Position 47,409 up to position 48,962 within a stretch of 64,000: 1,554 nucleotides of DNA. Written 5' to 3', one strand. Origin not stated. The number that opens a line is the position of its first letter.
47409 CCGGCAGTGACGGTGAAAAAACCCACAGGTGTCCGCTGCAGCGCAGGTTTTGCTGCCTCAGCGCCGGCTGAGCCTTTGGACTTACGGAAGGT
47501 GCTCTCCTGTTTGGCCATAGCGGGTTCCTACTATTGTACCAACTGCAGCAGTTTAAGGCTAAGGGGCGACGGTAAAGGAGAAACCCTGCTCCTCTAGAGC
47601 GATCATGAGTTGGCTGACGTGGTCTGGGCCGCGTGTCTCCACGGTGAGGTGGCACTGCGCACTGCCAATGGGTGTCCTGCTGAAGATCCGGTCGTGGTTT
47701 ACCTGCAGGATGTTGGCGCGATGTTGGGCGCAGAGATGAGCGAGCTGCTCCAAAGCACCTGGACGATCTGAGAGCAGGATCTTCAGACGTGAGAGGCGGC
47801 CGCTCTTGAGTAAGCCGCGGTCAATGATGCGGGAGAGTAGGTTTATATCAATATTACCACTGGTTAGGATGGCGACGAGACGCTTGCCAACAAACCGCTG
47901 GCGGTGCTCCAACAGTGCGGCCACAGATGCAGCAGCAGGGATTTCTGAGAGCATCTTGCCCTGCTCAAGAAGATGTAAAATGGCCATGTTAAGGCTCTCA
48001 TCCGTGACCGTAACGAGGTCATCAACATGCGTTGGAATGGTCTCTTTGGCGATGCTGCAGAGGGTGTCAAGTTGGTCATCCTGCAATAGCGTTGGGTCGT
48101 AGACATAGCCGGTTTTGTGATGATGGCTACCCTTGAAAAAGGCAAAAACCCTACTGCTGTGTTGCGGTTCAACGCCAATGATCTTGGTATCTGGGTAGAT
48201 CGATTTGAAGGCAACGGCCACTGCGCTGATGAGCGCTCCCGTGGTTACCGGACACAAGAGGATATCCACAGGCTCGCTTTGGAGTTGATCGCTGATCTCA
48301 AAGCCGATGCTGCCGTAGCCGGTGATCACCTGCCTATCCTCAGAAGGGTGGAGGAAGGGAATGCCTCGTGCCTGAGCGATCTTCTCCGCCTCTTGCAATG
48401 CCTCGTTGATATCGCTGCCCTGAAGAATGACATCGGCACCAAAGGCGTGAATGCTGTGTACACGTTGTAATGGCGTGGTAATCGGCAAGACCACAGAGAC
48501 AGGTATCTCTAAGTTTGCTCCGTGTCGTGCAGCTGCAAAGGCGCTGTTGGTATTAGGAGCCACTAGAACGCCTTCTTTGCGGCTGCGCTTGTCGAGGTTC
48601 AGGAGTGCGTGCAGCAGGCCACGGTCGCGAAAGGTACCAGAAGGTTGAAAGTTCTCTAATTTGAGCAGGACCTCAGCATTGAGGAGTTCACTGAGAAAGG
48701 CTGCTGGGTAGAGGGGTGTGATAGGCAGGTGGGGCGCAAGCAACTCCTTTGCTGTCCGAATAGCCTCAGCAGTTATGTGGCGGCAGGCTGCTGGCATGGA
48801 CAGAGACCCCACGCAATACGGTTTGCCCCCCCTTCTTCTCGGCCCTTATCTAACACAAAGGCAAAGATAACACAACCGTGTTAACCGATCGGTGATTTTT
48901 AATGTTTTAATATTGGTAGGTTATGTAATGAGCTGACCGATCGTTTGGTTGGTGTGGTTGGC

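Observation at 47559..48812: Threonine-dehydratase-like protein lacking the PLP lysine (K->R) and the tetra-glycine loop: likely pseudoenzyme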

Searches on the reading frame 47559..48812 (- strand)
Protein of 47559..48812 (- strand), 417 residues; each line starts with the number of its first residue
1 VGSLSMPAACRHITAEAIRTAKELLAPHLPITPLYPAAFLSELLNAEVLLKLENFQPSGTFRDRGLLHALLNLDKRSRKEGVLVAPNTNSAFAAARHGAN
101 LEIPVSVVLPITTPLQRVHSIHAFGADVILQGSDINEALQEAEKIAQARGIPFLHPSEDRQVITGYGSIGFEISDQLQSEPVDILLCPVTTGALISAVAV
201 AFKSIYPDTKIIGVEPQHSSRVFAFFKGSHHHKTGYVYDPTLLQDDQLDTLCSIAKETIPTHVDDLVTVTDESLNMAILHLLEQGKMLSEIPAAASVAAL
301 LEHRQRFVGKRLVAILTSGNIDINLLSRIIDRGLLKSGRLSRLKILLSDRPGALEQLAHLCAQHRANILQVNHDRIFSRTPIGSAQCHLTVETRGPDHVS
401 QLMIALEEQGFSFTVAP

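Call 3: search_protein_families(library=pfam, proteins=[window:47559-48812:-], max_evalue=0.01)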
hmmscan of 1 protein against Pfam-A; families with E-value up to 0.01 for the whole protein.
window:47559-48812:- (417 aa): 3 families
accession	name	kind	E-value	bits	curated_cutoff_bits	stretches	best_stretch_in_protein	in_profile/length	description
PF00291.31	PALP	-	4.9e-57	193.9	35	1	28-317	4-294/295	Pyridoxal-phosphate dependent enzyme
PF13291.12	ACT_4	-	9.6e-06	26.6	27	1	342-407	8-70/80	ACT domain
PF01842.31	ACT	-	0.00072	19.7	27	1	342-379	2-39/66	ACT domain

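Call 4: search_protein_families(library=ncbifam, proteins=[window:47559-48812:-], max_evalue=0.01)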
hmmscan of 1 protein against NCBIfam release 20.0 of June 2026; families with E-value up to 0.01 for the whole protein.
window:47559-48812:- (417 aa): 36 families (the best 25 are shown)
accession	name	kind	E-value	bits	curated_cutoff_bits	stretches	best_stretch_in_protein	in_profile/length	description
NF005600.0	PRK07334.1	equivalog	1.1e-97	327.3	496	1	10-413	7-404/408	threonine ammonia-lyase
TIGR01127.1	ilvA_1Cterm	equivalog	1.9e-92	310.2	378.75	1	32-415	1-380/380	threonine ammonia-lyase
NF006389.0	PRK08638.1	equivalog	5.1e-55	186.7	453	1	13-332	9-326/333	bifunctional threonine ammonia-lyase/L-serine ammonia-lyase TdcB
NF005292.0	PRK06815.1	equivalog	8.8e-52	176.1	371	1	15-330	5-317/320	threonine/serine dehydratase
NF006390.0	PRK08639.1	equivalog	1.5e-51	175.7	421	1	12-359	6-353/418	threonine ammonia-lyase IlvA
TIGR02079.1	THD1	equivalog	8e-50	169.8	440.55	1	17-357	2-343/410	threonine ammonia-lyase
NF006674.0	PRK09224.1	subfamily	2.7e-48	164.9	577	1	32-413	26-400/508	threonine ammonia-lyase IlvA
TIGR01124.1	ilvA_2Cterm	equivalog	4.4e-48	164.1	411.3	1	31-413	17-392/499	threonine ammonia-lyase, biosynthetic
NF009130.0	PRK12483.1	subfamily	1.4e-47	162.5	801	1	32-412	38-412/521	threonine ammonia-lyase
NF005680.0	PRK07476.1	equivalog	5.9e-47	160.2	413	1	12-332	4-322/326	hydroxyectoine utilization dehydratase EutB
NF005454.0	PRK07048.1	equivalog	5.1e-46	157.3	452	1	12-331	6-321/324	threo-3-hydroxy-L-aspartate ammonia-lyase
NF045641.2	BHydaspDhtseBhcB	equivalog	1.1e-45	156.1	550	1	15-326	4-310/312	beta-hydroxyaspartate dehydratase BhcB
TIGR02991.1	ectoine_eutB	equivalog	2.7e-42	144.8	413.35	1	13-331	1-316/317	hydroxyectoine utilization dehydratase EutB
NF006094.0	PRK08246.1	subfamily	1.9e-40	139.2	331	1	11-324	3-307/310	serine/threonine dehydratase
NF004771.0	PRK06110.1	equivalog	5e-40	137.6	317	1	14-331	4-317/323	threonine dehydratase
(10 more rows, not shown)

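Call 5: search_solved_structures(query=window:47559-48812:-, show_alignments=3)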
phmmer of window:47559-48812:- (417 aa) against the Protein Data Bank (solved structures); distinct sequences matched with E-value up to 0.001: 91 (the best 60 are shown).
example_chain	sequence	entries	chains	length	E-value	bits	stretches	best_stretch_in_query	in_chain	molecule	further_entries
8y1j_A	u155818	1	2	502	1.8e-41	145.8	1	32-373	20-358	L-threonine dehydratase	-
2gn0_A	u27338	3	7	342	6.3e-40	140.7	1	14-330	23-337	Threonine dehydratase catabolic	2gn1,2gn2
3iau_A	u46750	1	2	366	1.1e-34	123.5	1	32-338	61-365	Threonine deaminase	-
1v71_A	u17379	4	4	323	8.4e-33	117.3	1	17-327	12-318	Hypothetical protein C320.14 in chromosome III | Uncharacterized protein C320.14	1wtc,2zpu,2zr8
6lut_A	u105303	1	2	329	1.3e-31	113.4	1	13-331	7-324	Probable serine racemase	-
3hmk_A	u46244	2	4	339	8.1e-30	107.5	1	28-328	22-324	Serine racemase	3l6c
5x2l_A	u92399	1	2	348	9.5e-30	107.2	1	28-324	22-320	Serine racemase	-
3l6b_A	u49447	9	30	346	9.7e-30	107.2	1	28-324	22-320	Serine racemase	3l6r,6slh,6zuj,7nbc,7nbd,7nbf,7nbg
6zsp_AAA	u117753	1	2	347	9.8e-30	107.2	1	28-324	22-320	Serine racemase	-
1tdj_A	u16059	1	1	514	2.7e-29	105.7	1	29-360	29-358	BIOSYNTHETIC THREONINE DEAMINASE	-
9d2q_A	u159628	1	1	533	2.9e-29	105.6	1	29-360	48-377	L-threonine dehydratase biosynthetic IlvA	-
43cq_A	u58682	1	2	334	7.5e-29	104.3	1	29-332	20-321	L-threonine dehydratase biosynthetic IlvA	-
8zkv_A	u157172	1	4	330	8.6e-29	104.1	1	29-332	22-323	L-threonine dehydratase biosynthetic IlvA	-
5cvc_A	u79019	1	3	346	3.1e-28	102.3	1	15-326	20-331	Serine racemase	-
1ve5_A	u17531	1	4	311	4.1e-27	98.6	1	21-323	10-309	Threonine deaminase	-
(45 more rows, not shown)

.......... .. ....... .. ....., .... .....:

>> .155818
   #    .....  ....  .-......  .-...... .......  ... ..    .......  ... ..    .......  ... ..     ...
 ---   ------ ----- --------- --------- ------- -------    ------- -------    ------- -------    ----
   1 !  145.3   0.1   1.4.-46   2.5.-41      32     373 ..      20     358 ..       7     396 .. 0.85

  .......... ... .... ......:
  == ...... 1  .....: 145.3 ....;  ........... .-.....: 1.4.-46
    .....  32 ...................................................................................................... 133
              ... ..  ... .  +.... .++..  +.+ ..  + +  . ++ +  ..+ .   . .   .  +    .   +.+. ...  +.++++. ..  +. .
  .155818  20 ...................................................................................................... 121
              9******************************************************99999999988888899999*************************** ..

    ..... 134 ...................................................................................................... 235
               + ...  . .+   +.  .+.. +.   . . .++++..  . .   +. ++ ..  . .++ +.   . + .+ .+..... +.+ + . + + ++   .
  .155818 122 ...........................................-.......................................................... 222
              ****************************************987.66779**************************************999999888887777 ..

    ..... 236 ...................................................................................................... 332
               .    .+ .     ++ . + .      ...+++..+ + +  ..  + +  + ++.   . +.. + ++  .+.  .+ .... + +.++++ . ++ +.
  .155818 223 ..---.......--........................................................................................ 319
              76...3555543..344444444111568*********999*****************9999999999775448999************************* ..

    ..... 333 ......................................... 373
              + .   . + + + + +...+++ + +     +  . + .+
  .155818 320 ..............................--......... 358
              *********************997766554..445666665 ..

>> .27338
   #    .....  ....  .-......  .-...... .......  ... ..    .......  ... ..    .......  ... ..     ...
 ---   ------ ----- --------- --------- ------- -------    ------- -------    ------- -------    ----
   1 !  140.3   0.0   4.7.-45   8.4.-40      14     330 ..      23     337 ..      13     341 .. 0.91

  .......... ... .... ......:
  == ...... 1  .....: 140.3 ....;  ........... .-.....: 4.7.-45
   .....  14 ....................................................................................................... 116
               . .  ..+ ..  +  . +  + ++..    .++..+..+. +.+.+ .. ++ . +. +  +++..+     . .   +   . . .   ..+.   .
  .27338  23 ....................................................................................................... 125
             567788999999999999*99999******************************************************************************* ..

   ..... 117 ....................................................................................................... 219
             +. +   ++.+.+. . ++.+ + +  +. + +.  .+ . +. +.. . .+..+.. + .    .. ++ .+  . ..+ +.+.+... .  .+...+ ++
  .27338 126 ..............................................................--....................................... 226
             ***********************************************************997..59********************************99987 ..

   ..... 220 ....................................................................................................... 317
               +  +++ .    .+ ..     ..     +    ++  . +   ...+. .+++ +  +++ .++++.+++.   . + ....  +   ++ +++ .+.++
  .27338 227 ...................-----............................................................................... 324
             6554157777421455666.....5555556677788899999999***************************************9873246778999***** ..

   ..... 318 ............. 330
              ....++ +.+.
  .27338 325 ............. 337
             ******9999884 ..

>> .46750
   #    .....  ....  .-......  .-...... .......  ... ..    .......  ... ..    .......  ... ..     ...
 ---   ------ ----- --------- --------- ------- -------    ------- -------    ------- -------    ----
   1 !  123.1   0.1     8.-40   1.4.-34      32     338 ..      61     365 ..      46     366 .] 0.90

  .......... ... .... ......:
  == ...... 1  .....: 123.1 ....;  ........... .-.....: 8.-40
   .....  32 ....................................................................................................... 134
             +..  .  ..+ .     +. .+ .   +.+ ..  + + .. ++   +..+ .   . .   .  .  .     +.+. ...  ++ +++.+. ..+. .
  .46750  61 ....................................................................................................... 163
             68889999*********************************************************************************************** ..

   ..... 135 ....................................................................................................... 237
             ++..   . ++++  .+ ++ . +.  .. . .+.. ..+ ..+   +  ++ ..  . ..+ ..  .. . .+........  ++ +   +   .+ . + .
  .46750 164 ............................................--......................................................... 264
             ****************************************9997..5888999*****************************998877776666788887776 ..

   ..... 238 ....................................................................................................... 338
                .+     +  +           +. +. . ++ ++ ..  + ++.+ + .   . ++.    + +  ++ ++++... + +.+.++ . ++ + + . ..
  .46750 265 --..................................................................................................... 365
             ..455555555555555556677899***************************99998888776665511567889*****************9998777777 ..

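Call 6: find_homologous_proteins(query=window:47559-48812:-, max_evalue=1e-10)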
Query window:47559-48812:- (417 aa): 228 proteins with E <= 1e-10 among 8000 candidates; the best 120 are listed.
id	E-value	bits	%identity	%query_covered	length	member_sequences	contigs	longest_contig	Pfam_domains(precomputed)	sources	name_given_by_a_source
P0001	5.3e-267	903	100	99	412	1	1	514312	PF00291.32,PF13291.13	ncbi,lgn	-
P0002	3.6e-81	291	47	70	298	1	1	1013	PF00291.32,PF13291.13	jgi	jgi:threonine dehydratase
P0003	8.2e-80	287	39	96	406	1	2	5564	PF00291.32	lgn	-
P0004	1.1e-76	277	38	96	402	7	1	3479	PF00291.32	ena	-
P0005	1.5e-76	276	36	96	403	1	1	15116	PF00291.32,PF13291.13,PF01842.32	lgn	-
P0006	3.0e-74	269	37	96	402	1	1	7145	PF00291.32,PF13291.13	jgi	jgi:threonine dehydratase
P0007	2.3e-73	266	37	94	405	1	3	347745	PF00291.32,PF01842.32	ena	-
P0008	3.0e-73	265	38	95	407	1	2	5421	PF00291.32,PF01842.32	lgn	-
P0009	2.2e-72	262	37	92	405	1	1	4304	PF00291.32,PF01842.32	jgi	jgi:threonine dehydratase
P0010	3.5e-72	262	38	95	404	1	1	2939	PF00291.32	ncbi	-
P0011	4.4e-72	261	37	96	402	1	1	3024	PF00291.32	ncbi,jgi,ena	jgi:threonine dehydratase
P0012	7.3e-72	261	37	97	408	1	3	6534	PF00291.32,PF13291.13,PF01842.32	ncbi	ncbi:MAG: threonine ammonia-lyase [Bdellovibrionota bacterium]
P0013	1.2e-71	260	39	94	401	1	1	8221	PF00291.32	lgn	-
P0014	2.7e-71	259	35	96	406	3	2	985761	PF00291.32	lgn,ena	-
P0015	8.6e-71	257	37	97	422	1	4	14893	PF00291.32,PF13291.13,PF01842.32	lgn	-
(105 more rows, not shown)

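Call 10: find_encoding_contigs(protein=P0002, flank=10000)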
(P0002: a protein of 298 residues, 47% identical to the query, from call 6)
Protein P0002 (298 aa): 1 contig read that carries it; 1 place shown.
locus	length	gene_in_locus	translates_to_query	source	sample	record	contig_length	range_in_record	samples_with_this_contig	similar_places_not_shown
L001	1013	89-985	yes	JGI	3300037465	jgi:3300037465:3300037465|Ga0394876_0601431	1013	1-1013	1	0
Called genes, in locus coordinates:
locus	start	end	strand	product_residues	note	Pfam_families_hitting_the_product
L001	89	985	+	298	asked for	PF00291:PALP, PF13291:ACT_4 (faint)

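Call 11: list_cluster_members(proteins=[P0001, P0002])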
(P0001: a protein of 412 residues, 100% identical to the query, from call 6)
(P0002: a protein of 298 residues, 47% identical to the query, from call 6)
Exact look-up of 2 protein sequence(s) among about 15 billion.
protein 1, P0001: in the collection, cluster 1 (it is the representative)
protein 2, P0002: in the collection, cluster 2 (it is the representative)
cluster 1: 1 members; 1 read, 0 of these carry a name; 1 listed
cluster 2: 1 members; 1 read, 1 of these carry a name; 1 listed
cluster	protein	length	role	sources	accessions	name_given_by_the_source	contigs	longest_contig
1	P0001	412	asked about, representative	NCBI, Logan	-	-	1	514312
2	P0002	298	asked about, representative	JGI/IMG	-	threonine dehydratase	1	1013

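Call 12: find_encoding_contigs(protein=P0001, flank=3000, max_places=3)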
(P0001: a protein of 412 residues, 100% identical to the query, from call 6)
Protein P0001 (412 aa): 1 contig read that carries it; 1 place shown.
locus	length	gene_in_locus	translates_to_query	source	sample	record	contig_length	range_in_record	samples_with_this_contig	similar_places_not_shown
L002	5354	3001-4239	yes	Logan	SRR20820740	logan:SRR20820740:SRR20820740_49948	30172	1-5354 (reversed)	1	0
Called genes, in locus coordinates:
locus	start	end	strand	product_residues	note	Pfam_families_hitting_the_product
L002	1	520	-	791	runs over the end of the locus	PF00133:tRNA-synt_1, PF01406:tRNA-synt_1e (faint), PF09334:tRNA-synt_1g, PF13603:tRNA-synt_1_2, PF00133:tRNA-synt_1, PF09334:tRNA-synt_1g (weak), PF08264:Anticodon_1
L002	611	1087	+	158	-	PF02620:YceD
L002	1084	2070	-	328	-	PF06725:3D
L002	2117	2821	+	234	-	PF02954:HTH_8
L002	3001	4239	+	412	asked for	PF00291:PALP, PF13291:ACT_4 (faint)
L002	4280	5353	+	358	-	?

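Call 19: search_protein_representatives(protein=window:47559-48812:-)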
Query: 417 residues. Proteins with E-value up to 0.001 (for the whole library): 15062; up to 1e-10: 6351; up to 1e-30: 656. The best 150 are listed.
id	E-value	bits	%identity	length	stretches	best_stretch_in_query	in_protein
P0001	1.7e-267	903.1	100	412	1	6-417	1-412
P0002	1.2e-81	291.4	48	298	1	125-416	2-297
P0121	2.3e-75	270.6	38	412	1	13-413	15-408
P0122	7.5e-73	262.3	37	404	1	24-414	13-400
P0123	3.2e-71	257.0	37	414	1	13-412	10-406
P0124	7.6e-70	252.4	35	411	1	19-412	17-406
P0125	1.8e-69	251.2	35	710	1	15-413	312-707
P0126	2.0e-69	251.1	37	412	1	11-411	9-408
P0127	2.8e-69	250.6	36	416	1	13-414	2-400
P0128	1.2e-68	248.5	37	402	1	32-413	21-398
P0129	3.5e-67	243.7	37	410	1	15-412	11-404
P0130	2.6e-66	240.8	35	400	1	13-409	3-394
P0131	3.4e-66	240.4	34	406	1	21-415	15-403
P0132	9.6e-66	238.9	35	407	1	24-412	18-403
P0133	2.1e-65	237.8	35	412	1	10-412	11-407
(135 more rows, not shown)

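Call 21: find_related_loci(query=window:47559-48812:-, collection=genome_contigs, flank=10000)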
Query window:47559-48812:- (417 aa) in genome_contigs; peptide patterns used: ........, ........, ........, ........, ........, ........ (x = any residue, [..] = any of these).
248 stretches matched a pattern, but none encodes a relative of the query by tblastn (E <= 1e-3).

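Call 23: find_related_loci(query=A1, collection=genome_contigs, flank=10000)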
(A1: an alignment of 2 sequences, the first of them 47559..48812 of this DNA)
Query A1 (417 aa) in genome_contigs; peptide patterns used: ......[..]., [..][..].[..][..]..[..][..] (x = any residue, [..] = any of these).
599 stretches matched a pattern (row limit reached: there are more); 25 encode a relative of the query (tblastn E <= 1e-3); 25 distinct loci.
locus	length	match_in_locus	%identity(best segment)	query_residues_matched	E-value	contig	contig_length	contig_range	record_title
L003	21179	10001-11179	34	6-402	2e-71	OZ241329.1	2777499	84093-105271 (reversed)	MAG: Bdellovibrionales bacterium isolate ad6769e0-2d78-40f0-a30c-cd23f24ca754 genome assembly, chromosome: 1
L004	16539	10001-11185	32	13-410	7e-67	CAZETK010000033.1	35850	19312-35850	MAG TPA_asm: uncultured Pseudobdellovibrionaceae bacterium isolate SRP144015_co1_16 genome assembly, contig: NODE_625_le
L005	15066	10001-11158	32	18-406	6e-66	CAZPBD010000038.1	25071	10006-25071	MAG TPA_asm: uncultured Pseudobdellovibrionaceae bacterium isolate SRP302895_co1_280 genome assembly, contig: NODE_3580_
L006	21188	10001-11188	31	12-410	5e-65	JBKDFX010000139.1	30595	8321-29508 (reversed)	MAG: Bdellovibrionales bacterium isolate samp_2115_concoct_580 samp_2115_1837006, whole genome shotgun sequence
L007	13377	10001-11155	34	13-399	1e-64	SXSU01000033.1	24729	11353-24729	MAG: Bdellovibrionales bacterium isolate F1-140-MAGs096 F1-140__c120965, whole genome shotgun sequence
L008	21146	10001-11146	34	18-399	3e-64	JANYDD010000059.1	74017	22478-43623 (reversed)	MAG: Bdellovibrio sp. isolate 336R_metabinner_40 336R_k141_827170, whole genome shotgun sequence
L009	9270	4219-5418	33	14-410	1e-63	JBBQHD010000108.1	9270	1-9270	MAG: Bdellovibrionales bacterium isolate Co_metawrap_923 Cmw_923_k141_29529129_length_9270_cov_7.9969, whole genome shot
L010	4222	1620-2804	33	13-410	6e-62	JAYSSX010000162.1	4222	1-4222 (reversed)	MAG: Pseudobdellovibrionaceae bacterium isolate GFS_1235 GFS_1235_161, whole genome shotgun sequence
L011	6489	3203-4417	32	3-410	8e-62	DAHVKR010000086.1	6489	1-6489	MAG TPA_asm: Bdellovibrionales bacterium isolate clean509 NODE_86_length_6489_cov_3.293980, whole genome shotgun sequenc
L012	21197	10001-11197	34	13-414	2e-61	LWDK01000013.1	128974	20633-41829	MAG: Proteobacteria bacterium SG_bin7 1965, whole genome shotgun sequence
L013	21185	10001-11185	33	13-410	3e-60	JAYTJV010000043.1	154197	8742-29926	MAG: Pseudobdellovibrionaceae bacterium isolate GFS_3043 GFS_3043_42, whole genome shotgun sequence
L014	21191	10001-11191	33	18-406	2e-58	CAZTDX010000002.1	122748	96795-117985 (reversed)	MAG TPA_asm: uncultured Pseudobdellovibrionaceae bacterium isolate SRP285395_co2_193 genome assembly, contig: NODE_153_l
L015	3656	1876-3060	32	13-410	2e-58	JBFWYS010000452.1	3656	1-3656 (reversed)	MAG: Pseudobdellovibrionaceae bacterium isolate CA_2019_TPBS_17 NODE_87920_length_3656_cov_3.143100_TPBS, whole genome s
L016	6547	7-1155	33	21-411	6e-57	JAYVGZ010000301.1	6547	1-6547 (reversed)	MAG: Pseudomonadota bacterium isolate GL47_Up_metabinner_11 GL47_Up_metabinner_11_300, whole genome shotgun sequence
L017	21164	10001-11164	33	18-407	8e-56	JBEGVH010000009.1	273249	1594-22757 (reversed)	MAG: Pseudomonadota bacterium isolate riogrande_2019_sw_WHONDRS-S19S_0066_B_bin.130 scaffold_990031, whole genome shotgu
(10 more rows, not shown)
